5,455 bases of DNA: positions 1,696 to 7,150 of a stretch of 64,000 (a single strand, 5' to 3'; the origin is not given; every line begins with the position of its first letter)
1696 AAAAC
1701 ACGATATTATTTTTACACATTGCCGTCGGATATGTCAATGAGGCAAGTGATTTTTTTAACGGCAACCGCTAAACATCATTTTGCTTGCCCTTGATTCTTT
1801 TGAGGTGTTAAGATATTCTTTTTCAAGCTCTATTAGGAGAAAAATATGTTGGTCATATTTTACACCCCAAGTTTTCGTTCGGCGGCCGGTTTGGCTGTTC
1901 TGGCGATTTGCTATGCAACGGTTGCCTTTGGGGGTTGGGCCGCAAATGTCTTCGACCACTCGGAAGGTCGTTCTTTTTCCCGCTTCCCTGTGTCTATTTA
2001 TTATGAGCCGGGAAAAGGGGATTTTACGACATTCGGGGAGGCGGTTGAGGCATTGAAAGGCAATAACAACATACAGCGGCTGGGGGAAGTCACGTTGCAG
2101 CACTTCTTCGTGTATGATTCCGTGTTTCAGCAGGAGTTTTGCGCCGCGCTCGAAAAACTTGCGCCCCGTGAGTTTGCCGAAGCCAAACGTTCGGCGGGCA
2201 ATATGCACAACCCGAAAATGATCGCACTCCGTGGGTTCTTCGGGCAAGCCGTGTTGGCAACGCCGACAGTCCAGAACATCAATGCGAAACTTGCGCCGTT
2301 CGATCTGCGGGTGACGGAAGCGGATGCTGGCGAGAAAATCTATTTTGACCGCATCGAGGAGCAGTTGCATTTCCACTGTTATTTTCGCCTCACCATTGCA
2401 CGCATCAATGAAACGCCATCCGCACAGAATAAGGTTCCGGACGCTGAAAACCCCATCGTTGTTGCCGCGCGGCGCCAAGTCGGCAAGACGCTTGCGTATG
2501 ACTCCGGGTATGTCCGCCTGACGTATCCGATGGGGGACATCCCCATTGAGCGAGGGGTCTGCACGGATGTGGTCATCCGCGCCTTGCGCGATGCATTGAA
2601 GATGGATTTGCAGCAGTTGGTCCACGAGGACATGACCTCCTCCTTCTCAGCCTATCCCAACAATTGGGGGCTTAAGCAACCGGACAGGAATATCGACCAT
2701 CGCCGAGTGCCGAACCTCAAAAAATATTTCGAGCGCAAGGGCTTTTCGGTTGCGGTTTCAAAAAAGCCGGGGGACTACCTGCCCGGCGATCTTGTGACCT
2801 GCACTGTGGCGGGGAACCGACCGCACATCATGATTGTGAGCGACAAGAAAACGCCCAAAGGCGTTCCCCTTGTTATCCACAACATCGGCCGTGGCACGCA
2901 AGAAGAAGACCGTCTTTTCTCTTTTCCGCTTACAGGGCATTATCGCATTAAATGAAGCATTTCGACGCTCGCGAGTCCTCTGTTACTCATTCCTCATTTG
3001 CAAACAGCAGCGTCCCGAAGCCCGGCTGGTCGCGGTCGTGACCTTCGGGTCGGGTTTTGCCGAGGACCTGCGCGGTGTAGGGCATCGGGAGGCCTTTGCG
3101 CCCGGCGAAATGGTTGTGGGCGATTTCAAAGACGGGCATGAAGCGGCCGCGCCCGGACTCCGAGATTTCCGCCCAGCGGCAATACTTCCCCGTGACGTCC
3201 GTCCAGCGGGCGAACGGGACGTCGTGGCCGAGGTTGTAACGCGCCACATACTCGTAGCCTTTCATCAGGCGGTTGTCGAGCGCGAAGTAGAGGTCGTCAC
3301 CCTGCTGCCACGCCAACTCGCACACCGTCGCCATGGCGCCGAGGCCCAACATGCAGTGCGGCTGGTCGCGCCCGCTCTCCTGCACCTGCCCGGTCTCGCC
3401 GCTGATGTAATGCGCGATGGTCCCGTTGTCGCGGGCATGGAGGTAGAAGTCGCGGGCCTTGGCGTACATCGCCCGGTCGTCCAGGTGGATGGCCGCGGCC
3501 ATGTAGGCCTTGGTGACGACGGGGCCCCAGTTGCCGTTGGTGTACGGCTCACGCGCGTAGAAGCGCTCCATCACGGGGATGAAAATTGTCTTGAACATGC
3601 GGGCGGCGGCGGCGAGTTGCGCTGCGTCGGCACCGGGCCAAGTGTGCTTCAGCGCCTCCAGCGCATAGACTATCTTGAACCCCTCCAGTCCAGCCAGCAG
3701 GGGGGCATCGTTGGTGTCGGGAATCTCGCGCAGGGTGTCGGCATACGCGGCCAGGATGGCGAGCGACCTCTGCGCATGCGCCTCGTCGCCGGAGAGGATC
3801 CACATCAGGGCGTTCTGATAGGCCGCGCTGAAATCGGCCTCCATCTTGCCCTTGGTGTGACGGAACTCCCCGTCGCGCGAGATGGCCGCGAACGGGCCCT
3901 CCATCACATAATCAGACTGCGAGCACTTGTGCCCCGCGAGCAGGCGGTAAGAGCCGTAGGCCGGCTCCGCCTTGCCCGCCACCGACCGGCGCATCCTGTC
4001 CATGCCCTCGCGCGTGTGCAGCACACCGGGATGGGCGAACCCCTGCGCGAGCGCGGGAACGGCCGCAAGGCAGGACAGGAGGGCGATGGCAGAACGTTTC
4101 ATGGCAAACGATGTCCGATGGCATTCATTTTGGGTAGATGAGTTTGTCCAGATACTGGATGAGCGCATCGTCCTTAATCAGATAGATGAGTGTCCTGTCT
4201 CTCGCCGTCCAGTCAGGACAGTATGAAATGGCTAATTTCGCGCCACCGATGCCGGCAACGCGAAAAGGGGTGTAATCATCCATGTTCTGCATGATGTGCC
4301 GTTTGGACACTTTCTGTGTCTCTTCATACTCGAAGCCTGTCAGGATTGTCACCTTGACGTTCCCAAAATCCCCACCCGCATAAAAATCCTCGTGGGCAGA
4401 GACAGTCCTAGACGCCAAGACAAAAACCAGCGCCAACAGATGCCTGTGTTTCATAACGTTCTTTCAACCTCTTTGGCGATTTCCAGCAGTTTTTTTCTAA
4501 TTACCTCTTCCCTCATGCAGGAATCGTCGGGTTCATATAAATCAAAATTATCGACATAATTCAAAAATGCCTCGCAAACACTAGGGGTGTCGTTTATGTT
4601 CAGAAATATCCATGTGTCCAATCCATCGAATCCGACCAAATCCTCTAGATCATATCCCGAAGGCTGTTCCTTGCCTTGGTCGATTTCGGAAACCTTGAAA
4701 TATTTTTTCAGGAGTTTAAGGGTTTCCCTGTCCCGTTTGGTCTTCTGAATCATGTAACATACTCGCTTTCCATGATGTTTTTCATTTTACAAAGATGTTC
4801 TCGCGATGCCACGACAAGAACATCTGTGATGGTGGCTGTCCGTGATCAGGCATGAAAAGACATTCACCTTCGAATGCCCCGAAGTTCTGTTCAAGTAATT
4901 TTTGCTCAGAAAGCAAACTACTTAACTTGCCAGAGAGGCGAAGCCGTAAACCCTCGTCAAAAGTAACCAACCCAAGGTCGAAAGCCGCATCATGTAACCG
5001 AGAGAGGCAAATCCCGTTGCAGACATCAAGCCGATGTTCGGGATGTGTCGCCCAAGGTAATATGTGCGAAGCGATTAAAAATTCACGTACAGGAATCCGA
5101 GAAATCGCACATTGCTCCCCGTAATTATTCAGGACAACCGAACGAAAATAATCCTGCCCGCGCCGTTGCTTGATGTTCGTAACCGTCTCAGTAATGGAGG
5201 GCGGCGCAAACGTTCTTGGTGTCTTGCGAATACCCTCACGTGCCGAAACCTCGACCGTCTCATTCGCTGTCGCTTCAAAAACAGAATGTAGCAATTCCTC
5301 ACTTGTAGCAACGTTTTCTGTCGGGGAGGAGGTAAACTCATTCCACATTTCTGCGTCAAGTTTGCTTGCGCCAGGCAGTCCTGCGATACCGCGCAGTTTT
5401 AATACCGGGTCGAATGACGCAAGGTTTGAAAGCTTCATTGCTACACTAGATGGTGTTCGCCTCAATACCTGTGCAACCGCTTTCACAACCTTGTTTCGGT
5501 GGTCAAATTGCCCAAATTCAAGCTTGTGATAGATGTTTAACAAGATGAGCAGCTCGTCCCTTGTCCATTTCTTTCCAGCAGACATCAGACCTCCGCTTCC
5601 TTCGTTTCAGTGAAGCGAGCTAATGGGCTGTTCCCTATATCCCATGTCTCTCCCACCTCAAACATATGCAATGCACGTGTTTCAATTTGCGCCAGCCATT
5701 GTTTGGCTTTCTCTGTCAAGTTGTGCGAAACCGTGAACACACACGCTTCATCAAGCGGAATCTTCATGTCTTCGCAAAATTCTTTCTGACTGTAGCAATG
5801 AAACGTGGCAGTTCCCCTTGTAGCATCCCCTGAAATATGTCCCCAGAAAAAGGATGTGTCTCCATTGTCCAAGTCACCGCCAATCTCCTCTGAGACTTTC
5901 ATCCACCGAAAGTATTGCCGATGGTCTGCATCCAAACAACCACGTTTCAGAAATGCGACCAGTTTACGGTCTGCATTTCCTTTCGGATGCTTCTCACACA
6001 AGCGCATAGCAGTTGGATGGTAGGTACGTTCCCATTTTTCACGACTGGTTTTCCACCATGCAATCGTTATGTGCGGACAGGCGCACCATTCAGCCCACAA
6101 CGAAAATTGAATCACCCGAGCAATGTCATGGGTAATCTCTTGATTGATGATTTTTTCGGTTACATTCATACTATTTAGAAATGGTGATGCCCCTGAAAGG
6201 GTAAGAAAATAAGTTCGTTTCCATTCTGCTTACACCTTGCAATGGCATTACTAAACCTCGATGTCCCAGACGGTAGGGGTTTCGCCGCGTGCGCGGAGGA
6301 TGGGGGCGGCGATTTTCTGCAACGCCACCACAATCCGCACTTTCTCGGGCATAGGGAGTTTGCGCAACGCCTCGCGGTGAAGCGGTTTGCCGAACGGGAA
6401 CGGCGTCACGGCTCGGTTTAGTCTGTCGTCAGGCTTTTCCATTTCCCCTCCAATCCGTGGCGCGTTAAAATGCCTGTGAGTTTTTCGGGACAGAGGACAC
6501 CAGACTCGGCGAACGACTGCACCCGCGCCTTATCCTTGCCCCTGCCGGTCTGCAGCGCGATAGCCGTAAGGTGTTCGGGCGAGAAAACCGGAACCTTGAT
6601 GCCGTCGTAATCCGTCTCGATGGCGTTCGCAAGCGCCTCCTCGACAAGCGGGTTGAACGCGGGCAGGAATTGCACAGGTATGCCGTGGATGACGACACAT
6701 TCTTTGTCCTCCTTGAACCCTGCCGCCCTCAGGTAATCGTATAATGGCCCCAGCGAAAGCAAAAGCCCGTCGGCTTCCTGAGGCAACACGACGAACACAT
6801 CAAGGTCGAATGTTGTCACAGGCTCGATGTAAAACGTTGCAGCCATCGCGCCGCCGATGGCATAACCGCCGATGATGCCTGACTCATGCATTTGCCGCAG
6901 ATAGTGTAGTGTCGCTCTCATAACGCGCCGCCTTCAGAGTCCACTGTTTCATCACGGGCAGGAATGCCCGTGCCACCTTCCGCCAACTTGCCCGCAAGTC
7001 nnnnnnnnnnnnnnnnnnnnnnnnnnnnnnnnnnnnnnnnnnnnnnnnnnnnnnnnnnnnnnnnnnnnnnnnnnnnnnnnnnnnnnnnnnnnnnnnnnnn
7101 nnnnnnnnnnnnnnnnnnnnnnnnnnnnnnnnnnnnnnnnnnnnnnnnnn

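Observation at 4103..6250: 2.1-kb low-GC islet with HNH endonuclease and three unknown coupled genes, bounded by recurring 8-mers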

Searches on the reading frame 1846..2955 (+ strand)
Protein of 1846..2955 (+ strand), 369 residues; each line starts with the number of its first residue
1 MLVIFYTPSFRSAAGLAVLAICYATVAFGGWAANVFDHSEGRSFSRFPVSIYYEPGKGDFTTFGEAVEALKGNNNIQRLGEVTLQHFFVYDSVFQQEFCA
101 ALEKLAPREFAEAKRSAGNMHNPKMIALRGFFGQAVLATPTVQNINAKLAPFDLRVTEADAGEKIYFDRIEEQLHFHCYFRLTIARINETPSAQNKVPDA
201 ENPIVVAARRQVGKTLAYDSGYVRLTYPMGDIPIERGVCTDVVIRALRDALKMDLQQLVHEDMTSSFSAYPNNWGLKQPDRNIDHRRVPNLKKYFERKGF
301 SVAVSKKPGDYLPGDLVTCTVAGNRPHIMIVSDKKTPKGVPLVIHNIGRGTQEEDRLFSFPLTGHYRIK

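Call 4: search_protein_families(library=pfam, proteins=[window:1846-2955:+], max_evalue=0.1)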
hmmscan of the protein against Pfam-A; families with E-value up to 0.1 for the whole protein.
window:1846-2955:+ (369 aa): 1 family
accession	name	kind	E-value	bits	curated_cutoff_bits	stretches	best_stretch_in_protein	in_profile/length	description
PF06940.17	DUF1287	-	3.1e-67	225.8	25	1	206-367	2-162/163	Domain of unknown function (DUF1287)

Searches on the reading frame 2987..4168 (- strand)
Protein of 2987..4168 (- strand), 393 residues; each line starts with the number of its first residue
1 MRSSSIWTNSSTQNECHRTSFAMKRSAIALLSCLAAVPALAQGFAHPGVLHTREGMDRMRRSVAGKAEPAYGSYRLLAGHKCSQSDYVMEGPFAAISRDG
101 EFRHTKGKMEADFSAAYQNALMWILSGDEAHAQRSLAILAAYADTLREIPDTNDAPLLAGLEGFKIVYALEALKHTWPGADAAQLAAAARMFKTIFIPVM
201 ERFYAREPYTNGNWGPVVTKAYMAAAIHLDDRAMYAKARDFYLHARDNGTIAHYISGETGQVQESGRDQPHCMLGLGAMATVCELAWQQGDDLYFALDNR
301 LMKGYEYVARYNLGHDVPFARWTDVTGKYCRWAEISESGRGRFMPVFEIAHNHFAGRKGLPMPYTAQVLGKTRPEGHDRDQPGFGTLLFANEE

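Call 4: search_protein_families(library=pfam, proteins=[window:2987-4168:-], max_evalue=0.1)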
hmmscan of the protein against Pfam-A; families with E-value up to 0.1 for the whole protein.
window:2987-4168:- (393 aa): 1 family
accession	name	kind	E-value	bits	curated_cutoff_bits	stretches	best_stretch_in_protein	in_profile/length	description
PF05426.18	Alginate_lyase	-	6.6e-16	59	22.2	1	97-312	37-269/275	Alginate lyase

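Call 38: find_related_loci(query=window:2987-4102:-, collection=metagenome_contigs, flank=8000)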
Query window:2987-4102:- (371 aa) in metagenome_contigs; peptide patterns used: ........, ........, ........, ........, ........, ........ (x = any residue, [..] = any of these).
242 stretches matched a pattern; 135 encode a relative of the query (tblastn E <= 1e-3); the best 80 are kept; 80 distinct loci.
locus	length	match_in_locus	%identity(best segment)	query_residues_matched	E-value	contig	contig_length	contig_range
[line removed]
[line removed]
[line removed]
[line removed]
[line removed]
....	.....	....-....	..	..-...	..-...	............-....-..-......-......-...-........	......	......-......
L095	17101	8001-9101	68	1-367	2e-174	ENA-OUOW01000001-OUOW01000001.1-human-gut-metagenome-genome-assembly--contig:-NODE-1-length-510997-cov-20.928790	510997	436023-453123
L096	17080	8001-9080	70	9-367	3e-175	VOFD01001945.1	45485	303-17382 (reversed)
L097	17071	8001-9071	70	14-371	3e-175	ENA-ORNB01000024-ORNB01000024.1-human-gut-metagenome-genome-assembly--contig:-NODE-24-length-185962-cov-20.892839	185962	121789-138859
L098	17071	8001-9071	70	14-371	1e-175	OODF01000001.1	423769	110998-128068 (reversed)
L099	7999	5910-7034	66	1-367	3e-175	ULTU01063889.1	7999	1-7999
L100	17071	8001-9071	70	14-371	2e-175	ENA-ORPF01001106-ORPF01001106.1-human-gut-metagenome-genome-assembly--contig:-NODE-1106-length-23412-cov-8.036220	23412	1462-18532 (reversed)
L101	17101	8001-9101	68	1-367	9e-175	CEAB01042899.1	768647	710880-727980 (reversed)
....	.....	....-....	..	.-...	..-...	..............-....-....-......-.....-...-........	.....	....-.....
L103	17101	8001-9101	68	1-367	1e-174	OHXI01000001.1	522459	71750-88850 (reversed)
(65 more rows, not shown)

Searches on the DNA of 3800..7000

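Call 90: search_rna_families(source=window, start=3800, end=7000, threshold=evalue, max_evalue=1)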
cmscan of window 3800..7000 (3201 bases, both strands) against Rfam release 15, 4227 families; matches with E-value up to 1: 0.
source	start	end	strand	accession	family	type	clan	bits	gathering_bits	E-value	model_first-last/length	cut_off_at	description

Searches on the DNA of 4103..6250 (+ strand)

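Call 64: search_dna_similar(query=window:4103-6250:+, collection=phages, mode=distant, max_rows=10)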
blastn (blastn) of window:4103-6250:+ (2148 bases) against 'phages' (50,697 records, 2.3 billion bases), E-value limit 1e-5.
No match.

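Call 65: search_dna_similar(query=window:4103-6250:+, collection=plasmids, mode=distant, max_rows=10)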
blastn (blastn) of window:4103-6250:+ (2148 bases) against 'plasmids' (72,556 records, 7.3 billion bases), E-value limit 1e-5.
No match.

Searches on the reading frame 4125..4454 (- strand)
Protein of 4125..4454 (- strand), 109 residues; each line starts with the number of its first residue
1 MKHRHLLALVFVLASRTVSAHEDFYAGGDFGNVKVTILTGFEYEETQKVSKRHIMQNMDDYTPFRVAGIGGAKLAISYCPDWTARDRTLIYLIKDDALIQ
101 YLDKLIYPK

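Call 4: search_protein_families(library=pfam, proteins=[window:4125-4454:-], max_evalue=0.1)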
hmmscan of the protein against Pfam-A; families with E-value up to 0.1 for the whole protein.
window:4125-4454:- (109 aa): 0 families

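Call 5: search_protein_families(library=padloc, proteins=[window:4125-4454:-], max_evalue=0.1)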
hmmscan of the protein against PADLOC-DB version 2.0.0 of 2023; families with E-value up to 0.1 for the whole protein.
window:4125-4454:- (109 aa): 0 families

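Call 7: search_protein_families(library=ncbifam, proteins=[window:4125-4454:-], max_evalue=0.1)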
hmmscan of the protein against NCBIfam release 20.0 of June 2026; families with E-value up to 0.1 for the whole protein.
window:4125-4454:- (109 aa): 0 families

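Call 8: search_protein_families(library=phrogs, proteins=[window:4125-4454:-], max_evalue=0.1)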
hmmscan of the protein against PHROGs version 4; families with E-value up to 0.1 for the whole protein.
window:4125-4454:- (109 aa): 0 families

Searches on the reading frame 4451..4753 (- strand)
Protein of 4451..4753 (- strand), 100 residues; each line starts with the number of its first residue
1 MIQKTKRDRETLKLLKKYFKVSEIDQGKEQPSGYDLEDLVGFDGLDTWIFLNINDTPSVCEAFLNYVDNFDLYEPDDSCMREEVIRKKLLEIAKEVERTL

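Call 4: search_protein_families(library=pfam, proteins=[window:4451-4753:-], max_evalue=0.1)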
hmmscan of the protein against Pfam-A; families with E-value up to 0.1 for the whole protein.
window:4451-4753:- (100 aa): 0 families

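Call 5: search_protein_families(library=padloc, proteins=[window:4451-4753:-], max_evalue=0.1)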
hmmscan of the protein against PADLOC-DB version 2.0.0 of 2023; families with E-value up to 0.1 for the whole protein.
window:4451-4753:- (100 aa): 0 families

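Call 7: search_protein_families(library=ncbifam, proteins=[window:4451-4753:-], max_evalue=0.1)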
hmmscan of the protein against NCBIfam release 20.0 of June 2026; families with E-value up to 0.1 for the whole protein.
window:4451-4753:- (100 aa): 1 family
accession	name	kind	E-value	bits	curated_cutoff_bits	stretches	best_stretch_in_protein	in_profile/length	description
NF008365.0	PRK11161.1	subfamily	0.024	13.9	228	1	25-95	83-154/250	fumarate/nitrate reduction transcriptional regulator Fnr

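Call 8: search_protein_families(library=phrogs, proteins=[window:4451-4753:-], max_evalue=0.1)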
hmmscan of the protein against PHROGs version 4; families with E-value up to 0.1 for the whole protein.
window:4451-4753:- (100 aa): 0 families
